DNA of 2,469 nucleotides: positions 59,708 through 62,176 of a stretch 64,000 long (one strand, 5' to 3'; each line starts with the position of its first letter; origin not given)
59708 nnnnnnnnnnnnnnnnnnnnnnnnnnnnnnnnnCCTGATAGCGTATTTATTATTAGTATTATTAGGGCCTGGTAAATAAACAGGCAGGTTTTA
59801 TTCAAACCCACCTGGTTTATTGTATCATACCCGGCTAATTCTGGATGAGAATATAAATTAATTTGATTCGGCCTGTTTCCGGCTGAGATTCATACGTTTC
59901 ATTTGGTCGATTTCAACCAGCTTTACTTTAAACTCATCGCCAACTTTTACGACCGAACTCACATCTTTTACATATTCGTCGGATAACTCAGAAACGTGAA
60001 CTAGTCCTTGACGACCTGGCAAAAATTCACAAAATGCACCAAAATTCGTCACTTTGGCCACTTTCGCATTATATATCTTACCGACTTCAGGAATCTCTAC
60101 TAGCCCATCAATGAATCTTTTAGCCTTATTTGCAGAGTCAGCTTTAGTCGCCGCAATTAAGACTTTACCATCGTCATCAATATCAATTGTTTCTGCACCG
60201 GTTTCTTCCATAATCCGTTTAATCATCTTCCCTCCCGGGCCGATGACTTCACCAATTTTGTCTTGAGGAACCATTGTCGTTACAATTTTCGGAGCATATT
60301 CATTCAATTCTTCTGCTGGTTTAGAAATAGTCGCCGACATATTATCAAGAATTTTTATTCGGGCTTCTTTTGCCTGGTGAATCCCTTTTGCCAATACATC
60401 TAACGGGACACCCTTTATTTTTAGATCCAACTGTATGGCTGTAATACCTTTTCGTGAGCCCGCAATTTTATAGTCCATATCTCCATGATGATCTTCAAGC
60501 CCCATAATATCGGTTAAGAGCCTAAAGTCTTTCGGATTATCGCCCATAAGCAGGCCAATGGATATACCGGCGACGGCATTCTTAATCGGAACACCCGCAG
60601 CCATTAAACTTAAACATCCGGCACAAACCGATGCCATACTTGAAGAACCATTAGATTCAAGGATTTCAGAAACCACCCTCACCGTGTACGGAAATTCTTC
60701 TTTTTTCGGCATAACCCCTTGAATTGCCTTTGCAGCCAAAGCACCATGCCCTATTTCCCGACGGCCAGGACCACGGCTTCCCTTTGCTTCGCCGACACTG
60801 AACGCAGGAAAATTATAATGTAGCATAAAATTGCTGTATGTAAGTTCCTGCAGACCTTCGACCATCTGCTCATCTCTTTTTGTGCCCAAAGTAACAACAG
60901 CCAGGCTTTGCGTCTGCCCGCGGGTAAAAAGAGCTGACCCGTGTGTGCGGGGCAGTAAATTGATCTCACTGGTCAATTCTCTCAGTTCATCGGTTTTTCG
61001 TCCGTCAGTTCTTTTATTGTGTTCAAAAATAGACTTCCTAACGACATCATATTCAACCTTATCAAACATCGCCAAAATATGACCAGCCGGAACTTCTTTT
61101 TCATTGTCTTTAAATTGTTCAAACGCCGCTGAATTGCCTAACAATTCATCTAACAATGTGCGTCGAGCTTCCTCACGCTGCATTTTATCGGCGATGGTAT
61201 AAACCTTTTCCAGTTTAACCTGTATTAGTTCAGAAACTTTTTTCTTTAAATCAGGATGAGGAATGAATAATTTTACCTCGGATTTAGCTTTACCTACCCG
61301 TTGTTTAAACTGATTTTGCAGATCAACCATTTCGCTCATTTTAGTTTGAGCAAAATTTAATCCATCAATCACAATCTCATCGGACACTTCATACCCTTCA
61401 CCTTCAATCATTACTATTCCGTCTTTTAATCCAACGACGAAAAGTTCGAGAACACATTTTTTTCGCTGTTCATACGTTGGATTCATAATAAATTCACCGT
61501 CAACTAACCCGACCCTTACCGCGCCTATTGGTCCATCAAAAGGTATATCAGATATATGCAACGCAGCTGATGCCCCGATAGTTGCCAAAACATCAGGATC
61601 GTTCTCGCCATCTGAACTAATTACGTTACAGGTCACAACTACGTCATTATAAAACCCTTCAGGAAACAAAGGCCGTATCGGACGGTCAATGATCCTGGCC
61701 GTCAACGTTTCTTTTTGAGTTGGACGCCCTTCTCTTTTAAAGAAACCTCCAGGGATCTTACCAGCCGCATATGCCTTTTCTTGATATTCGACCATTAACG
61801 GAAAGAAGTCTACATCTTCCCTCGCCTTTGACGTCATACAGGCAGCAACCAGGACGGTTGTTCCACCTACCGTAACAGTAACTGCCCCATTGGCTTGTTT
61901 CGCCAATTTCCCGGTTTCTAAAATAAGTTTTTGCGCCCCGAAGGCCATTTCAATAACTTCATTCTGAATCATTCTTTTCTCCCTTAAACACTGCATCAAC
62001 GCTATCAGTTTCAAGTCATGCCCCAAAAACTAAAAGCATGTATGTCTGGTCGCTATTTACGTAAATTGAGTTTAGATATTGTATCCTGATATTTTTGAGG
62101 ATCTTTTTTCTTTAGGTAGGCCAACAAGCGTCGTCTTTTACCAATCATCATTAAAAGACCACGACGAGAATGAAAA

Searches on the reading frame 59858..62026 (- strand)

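Call 72: search_protein_families(library=pfam, proteins=[window:59858-62026:-], max_evalue=0.00001)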
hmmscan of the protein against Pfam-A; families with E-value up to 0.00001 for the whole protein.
window:59858-62026:- (722 aa): 5 families
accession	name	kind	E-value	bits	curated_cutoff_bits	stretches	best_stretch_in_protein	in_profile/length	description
PF01138.27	RNase_PH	-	4.6e-59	198.9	25.5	2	33-162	4-130/130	3' exoribonuclease family, domain 1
PF00575.29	S1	-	3.5e-16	59.8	22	1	646-717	2-74/74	S1 RNA binding domain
PF03725.20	RNase_PH_C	-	4.4e-16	59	20.8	1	165-227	1-65/67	3' exoribonuclease family, domain 2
PF03726.19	PNPase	-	1.4e-11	45.2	24.6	1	259-344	1-81/81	Polyribonucleotide nucleotidyltransferase, RNA binding domain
PF00013.35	KH_1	-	4.1e-11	42.9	21.5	1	583-639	3-64/66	KH domain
